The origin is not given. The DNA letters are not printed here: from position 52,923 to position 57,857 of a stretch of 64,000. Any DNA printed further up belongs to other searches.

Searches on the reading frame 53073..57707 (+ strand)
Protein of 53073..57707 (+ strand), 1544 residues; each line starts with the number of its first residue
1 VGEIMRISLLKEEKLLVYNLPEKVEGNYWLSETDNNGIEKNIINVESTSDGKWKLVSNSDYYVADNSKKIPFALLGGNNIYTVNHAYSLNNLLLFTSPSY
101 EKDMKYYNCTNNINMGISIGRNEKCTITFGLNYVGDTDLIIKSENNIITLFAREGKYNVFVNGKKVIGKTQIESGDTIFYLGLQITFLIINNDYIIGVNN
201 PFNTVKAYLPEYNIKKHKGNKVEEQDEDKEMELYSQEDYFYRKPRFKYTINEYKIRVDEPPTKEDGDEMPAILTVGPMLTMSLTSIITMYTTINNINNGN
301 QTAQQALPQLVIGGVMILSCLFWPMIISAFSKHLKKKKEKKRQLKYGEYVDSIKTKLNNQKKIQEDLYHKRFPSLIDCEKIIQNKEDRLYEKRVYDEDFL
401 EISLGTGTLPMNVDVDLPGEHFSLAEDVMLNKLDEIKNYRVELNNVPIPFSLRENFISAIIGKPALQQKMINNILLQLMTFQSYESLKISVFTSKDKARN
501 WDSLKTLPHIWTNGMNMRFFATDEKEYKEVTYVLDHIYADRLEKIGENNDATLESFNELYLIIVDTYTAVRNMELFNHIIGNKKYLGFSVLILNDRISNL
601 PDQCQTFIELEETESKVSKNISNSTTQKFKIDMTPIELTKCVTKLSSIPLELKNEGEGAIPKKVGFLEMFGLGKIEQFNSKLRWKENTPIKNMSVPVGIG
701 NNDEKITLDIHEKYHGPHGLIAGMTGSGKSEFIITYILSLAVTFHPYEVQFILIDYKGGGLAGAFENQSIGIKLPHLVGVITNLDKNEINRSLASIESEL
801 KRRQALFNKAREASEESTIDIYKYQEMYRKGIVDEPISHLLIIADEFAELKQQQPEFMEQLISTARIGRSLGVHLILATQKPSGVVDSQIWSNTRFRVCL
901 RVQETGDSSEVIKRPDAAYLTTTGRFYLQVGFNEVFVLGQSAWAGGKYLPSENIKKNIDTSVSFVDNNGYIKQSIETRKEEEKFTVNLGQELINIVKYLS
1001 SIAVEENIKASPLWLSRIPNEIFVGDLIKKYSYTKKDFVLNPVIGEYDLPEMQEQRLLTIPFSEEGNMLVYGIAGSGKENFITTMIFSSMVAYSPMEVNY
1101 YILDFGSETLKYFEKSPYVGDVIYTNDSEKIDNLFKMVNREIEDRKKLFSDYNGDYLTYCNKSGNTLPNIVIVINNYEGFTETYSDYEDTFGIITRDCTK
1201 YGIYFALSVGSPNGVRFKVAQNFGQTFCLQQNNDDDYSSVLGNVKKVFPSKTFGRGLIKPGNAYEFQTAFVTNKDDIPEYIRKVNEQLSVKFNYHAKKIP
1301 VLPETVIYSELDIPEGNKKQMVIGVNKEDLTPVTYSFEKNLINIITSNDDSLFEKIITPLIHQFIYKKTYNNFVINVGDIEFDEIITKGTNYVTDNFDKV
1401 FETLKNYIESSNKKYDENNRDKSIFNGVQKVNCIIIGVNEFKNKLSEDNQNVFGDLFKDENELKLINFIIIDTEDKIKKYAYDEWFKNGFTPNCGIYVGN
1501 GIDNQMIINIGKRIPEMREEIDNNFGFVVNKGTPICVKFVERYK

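Call 4: search_protein_families(library=pfam, proteins=[window:53073-57707:+], max_evalue=0.1)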
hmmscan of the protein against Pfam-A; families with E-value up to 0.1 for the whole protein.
window:53073-57707:+ (1544 aa): 7 families
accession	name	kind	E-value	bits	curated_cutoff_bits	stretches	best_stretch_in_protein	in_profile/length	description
PF01580.24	FtsK_SpoIIIE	-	8e-46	156.7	24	2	685-883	8-220/221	FtsK/SpoIIIE family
PF00498.31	FHA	-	0.0012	19.7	20.7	1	117-178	1-64/67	FHA domain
PF13555.12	AAA_29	-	0.0016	18.6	27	0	715-736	22-44/61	P-loop containing region of AAA domain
PF13401.12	AAA_22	-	0.011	16.5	27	0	716-879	5-122/130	AAA domain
PF25201.1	nSTAND6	-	0.017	15.6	27.7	0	1063-1086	16-39/148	Novel STAND NTPase 6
PF10911.13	T7-like_Y65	-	0.027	14.6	25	0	1270-1294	8-32/77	Bacteriophage T7-like gene 6.5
PF05872.18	HerA_C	-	0.063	12.3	22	0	702-759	7-60/502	Helicase HerA-like C-terminal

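Call 6: search_protein_families(library=ncbifam, proteins=[window:53073-57707:+], max_evalue=0.01)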
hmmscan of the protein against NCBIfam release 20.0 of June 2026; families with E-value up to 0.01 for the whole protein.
window:53073-57707:+ (1544 aa): 4 families
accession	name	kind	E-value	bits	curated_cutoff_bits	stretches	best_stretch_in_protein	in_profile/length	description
TIGR03928.1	T7_EssCb_Firm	equivalog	3.2e-302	1005.7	778.4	1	239-1535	5-1290/1296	type VII secretion protein EssC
TIGR03924.1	T7SS_EccC_a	equivalog_domain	4.8e-105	352.7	509.15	2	263-934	7-660/673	type VII secretion protein EccCa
TIGR03925.1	T7SS_EccC_b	equivalog_domain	3.1e-69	233.8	346.55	2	1001-1375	8-396/564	type VII secretion protein EccCb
NF007615.0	PRK10263.1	equivalog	5.1e-16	57.6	1566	1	716-924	1010-1228/1355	DNA translocase FtsK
